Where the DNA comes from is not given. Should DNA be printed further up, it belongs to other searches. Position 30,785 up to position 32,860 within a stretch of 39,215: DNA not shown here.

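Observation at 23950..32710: Divergent four-gene cluster built only from TPR and CRTAC1 (FG-GAP/VCBS + UnbV) modules, with a Rosetta-stone fusion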

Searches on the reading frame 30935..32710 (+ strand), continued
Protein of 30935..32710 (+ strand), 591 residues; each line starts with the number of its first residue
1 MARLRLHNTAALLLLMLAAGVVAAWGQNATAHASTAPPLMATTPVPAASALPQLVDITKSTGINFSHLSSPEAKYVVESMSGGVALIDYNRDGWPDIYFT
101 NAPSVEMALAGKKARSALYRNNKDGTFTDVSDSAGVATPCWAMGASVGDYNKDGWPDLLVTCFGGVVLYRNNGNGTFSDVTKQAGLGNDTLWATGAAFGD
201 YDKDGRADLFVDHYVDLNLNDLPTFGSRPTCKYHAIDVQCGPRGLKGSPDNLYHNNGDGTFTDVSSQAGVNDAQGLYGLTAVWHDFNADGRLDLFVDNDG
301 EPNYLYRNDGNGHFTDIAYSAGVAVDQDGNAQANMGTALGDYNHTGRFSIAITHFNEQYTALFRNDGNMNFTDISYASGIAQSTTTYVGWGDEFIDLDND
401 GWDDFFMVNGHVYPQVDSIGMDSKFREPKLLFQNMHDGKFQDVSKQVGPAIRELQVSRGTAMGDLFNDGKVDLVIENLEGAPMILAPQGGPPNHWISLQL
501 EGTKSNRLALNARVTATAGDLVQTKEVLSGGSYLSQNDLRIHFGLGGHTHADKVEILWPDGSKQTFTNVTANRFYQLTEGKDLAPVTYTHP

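Call 30: search_protein_families(library=pfam, proteins=[L001:11801-12448:-, L001:12467-14170:-, L001:14170-15540:-, L001:15458-16855:-, L001:16885-17814:-, L001:17814-18818:-, L001:18997-19506:-, L001:19684-20976:-, L062:2301-5681:+, L062:5757-8090:+], max_evalue=0.0001)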
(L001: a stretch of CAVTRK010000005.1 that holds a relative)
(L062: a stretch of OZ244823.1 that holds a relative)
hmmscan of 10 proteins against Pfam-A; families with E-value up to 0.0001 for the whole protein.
L001:11801-12448:- (216 aa): 1 family
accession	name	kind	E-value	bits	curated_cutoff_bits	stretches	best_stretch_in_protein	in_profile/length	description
PF13618.11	Gluconate_2-dh3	-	2.8e-30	105.9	23.4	1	73-199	1-130/135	Gluconate 2-dehydrogenase subunit 3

L001:12467-14170:- (568 aa): 3 families
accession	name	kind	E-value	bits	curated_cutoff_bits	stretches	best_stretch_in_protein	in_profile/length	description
PF05199.19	GMC_oxred_C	-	5.5e-24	85.7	24.6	1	431-552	3-139/139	GMC oxidoreductase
PF00732.25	GMC_oxred_N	-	7.9e-13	49.1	23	1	90-301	12-200/218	GMC oxidoreductase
PF00890.30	FAD_binding_2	-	4.9e-07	29.7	20.4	0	12-43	1-32/414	FAD binding domain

L001:14170-15540:- (457 aa): 2 families
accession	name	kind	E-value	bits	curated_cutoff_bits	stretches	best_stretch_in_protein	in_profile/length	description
PF13458.12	Peripla_BP_6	-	7.8e-42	144.6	31.7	1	101-443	1-336/343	Periplasmic binding protein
PF01094.35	ANF_receptor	-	1.8e-21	77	25.4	1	123-443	4-350/353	Receptor family ligand binding region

L001:15458-16855:- (466 aa): 3 families
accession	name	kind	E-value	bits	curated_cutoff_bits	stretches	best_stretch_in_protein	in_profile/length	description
PF13458.12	Peripla_BP_6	-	1.1e-47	163.8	31.7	1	104-445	2-342/343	Periplasmic binding protein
PF01094.35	ANF_receptor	-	2.1e-15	57.1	25.4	1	130-428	7-335/353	Receptor family ligand binding region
PF13433.12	Peripla_BP_5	-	1.1e-07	31.8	27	0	227-420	119-316/363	Periplasmic binding protein domain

L001:16885-17814:- (310 aa): 2 families
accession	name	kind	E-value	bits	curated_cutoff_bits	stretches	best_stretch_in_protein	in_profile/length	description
PF00793.26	DAHP_synth_1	-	4.2e-64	216.5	25.5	1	42-266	9-244/270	DAHP synthetase I family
PF03102.20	NeuB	-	3.9e-07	30.2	22.1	1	97-203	53-153/241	NeuB family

L001:17814-18818:- (335 aa): 2 families
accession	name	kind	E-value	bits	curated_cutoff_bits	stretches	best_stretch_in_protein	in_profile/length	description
PF07494.17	Reg_prop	-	1.2e-05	25.3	20.4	0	36-60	1-24/24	Two component regulator propeller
PF21544.3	PorZ_N_b_propeller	-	3.8e-05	24.5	27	0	169-252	20-108/154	TSS9, PorZ, N-terminal beta-propeller domain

L001:18997-19506:- (170 aa): 0 families

L001:19684-20976:- (431 aa): 4 families
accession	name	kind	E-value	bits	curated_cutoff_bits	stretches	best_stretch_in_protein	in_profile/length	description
PF10282.15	Lactonase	-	1.2e-14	54.7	21.7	1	63-130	247-321/344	Lactonase, 7-bladed beta-propeller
PF21783.3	YNCE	-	8.9e-12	45.4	27.1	1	81-140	49-108/339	YNCE-like beta-propeller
PF25174.1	Beta-prop_THOC3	-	5.3e-06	26.1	305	0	93-186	80-171/272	THOC3 beta-propeller domain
PF02239.22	Cytochrom_D1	-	2.9e-05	23.2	25.5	0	65-139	41-114/368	Cytochrome D1 heme domain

L062:2301-5681:+ (1127 aa): 3 families
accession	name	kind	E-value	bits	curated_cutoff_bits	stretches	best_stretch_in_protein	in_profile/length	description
PF13715.12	CarbopepD_reg_2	-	1.7e-20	73.3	32.2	1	27-115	1-88/88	CarboxypepD_reg-like domain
PF13620.12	CarboxypepD_reg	-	2.6e-18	66.6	32.3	1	27-104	2-82/82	Carboxypeptidase regulatory-like domain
PF07715.20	Plug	-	3.8e-07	31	23.9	1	124-213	3-102/107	TonB-dependent Receptor Plug Domain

L062:5757-8090:+ (778 aa): 0 families
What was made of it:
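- The closest relatives lack the TBDR flank (call 30).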

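Call 45: find_encoding_contigs(protein=window:30935-32710:+, flank=10000, max_places=4)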
Protein window:30935-32710:+ (591 aa): no gene with exactly this product is on record in the collection.

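Call 72: search_solved_structures(query=window:30935-32710:+, max_evalue=0.01, show_alignments=1)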
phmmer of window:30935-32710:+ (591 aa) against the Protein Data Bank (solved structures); distinct sequences matched with E-value up to 0.01: 2.
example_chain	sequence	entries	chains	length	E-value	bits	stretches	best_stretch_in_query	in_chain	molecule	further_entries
9etn_A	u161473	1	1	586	2.4e-20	75.5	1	256-563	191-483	Cartilage acidic protein 1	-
7ceb_A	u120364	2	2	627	5.8e-05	24.7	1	76-211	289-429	Integrin alpha-6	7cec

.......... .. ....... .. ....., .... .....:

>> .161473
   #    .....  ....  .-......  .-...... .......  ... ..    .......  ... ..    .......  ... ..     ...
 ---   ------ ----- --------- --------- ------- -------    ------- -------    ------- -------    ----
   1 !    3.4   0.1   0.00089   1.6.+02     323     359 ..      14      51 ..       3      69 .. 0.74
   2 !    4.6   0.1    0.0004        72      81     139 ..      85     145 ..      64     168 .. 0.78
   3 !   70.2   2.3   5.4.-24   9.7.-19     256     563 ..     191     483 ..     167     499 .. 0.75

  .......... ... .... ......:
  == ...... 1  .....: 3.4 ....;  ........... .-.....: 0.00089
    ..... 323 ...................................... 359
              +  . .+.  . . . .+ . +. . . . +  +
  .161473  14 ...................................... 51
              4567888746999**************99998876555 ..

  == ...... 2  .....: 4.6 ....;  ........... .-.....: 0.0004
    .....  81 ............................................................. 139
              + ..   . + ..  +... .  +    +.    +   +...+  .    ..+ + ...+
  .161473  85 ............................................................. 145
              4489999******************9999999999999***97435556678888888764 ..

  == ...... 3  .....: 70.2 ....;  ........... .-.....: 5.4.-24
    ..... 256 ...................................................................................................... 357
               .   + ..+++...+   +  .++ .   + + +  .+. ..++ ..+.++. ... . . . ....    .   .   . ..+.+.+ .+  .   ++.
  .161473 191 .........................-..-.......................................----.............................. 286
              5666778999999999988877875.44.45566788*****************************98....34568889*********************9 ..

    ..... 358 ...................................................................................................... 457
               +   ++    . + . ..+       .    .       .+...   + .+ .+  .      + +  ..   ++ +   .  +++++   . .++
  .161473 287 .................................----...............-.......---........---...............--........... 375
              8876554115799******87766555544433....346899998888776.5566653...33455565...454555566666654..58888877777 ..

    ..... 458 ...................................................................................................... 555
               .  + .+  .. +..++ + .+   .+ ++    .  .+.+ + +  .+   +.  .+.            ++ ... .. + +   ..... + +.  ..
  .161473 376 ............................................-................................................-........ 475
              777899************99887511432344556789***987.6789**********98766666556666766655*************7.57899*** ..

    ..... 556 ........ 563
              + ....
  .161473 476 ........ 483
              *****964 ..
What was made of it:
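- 30935..32710 (+): CRT-B, a short CRTAC1-type protein (591 aa). PDB 9etn E 2e-20 (call 72).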

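Call 73: search_protein_families(library=pfam, proteins=[L006:109-3882:+], max_evalue=0.0001)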
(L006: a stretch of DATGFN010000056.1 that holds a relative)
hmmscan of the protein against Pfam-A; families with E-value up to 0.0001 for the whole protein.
L006:109-3882:+ (1258 aa): 3 families
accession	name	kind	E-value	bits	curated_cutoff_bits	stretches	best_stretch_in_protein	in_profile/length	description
PF25183.1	OMP_b-brl_4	-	1.4e-199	665.9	30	1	327-1251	2-838/838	Outer membrane beta barrel domain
PF13620.12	CarboxypepD_reg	-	5.6e-16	59.1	32.3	1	108-178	2-72/82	Carboxypeptidase regulatory-like domain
PF13715.12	CarbopepD_reg_2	-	2.8e-05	24.5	32.2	1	108-168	1-58/88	CarboxypepD_reg-like domain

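Call 87: search_protein_families(library=pfam, proteins=[L012:2217-3440:-, L002:3344-4468:+, L002:4389-5654:+, L002:5654-6433:+, L062:8164-9228:+, L055:10670-11566:+, L035:4993-5964:+], max_evalue=0.001)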
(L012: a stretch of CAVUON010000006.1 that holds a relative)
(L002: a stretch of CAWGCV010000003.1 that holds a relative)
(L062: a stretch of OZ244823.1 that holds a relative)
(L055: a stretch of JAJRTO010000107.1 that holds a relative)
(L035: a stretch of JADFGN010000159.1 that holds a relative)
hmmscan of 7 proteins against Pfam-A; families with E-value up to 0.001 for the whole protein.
L012:2217-3440:- (408 aa): 5 families
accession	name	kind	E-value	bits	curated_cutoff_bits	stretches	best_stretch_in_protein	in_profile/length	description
PF22113.1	Mtrc-MtrF_II-IV_dom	-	3.6e-07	30.3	30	0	235-333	82-166/176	Outer membrane cytochrome MtrC/MtrF-like, domains II/IV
PF14522.11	Cytochrome_C7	-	4.1e-07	30.2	24.8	0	343-384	12-53/67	Cytochrome c7 and related cytochrome c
PF09699.15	Paired_CXXCH_1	-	7.9e-07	29.1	20.6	0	369-381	3-15/41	Doubled CXXCH motif (Paired_CXXCH_1)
PF13435.11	Cytochrome_C554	-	2.6e-06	28.7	20.8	1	199-242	38-84/84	Cytochrome c554 and c-prime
PF14537.11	Cytochrom_c3_2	-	8.3e-06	26.6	25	0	323-380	6-65/79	Cytochrome c3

L002:3344-4468:+ (375 aa): 5 families
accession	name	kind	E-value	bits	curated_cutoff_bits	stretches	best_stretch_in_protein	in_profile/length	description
PF02719.21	Polysacc_synt_2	-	7.2e-86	288.4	20.2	1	36-304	1-279/293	Polysaccharide biosynthesis protein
PF01370.27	Epimerase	-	2.6e-23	83.1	20.9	1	36-249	1-230/240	NAD dependent epimerase/dehydratase family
PF04321.23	RmlD_sub_bind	-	3.4e-13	49.8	27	1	36-223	3-177/287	RmlD substrate binding domain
PF16363.11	GDP_Man_Dehyd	-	8e-13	49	27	1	37-160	1-130/332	GDP-mannose 4,6 dehydratase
PF01073.25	3Beta_HSD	-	0.00073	19.1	22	0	37-164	1-121/280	3-beta hydroxysteroid dehydrogenase/isomerase family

L002:4389-5654:+ (422 aa): 1 family
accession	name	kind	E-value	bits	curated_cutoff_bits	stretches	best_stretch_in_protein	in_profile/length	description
PF02350.25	Epimerase_2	-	5e-79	266.1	30.6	1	51-393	2-346/347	UDP-N-acetylglucosamine 2-epimerase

L002:5654-6433:+ (260 aa): 4 families
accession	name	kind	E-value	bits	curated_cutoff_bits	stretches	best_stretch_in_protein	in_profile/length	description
PF01041.23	DegT_DnrJ_EryC1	-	6.3e-84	282.7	19.8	1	12-204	2-194/360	DegT/DnrJ/EryC1/StrS aminotransferase family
PF00155.27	Aminotran_1_2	-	3.4e-10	40.1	19.7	1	13-128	22-152/361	Aminotransferase class I and II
PF01212.27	Beta_elim_lyase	-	2.9e-07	30.5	27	1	34-225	32-222/288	Beta-eliminating lyase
PF01053.26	Cys_Met_Meta_PP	-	4.5e-06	25.9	27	1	34-135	52-149/381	Cys/Met metabolism PLP-dependent enzyme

L062:8164-9228:+ (355 aa): 1 family
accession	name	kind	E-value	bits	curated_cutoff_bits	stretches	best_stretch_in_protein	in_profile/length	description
PF18990.6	DUF5723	-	0.00021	21.5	26.8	0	154-212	125-180/376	Family of unknown function (DUF5723)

L055:10670-11566:+ (299 aa): 1 family
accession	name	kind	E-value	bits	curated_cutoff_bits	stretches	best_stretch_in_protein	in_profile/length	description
PF03781.23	FGE-sulfatase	-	1.2e-62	212.4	23.3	1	67-296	3-255/255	Sulfatase-modifying factor enzyme 1-like domain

L035:4993-5964:+ (324 aa): 1 family
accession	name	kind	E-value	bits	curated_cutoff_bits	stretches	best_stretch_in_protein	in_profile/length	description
PF03781.23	FGE-sulfatase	-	1.1e-59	202.6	23.3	1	78-307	3-255/255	Sulfatase-modifying factor enzyme 1-like domain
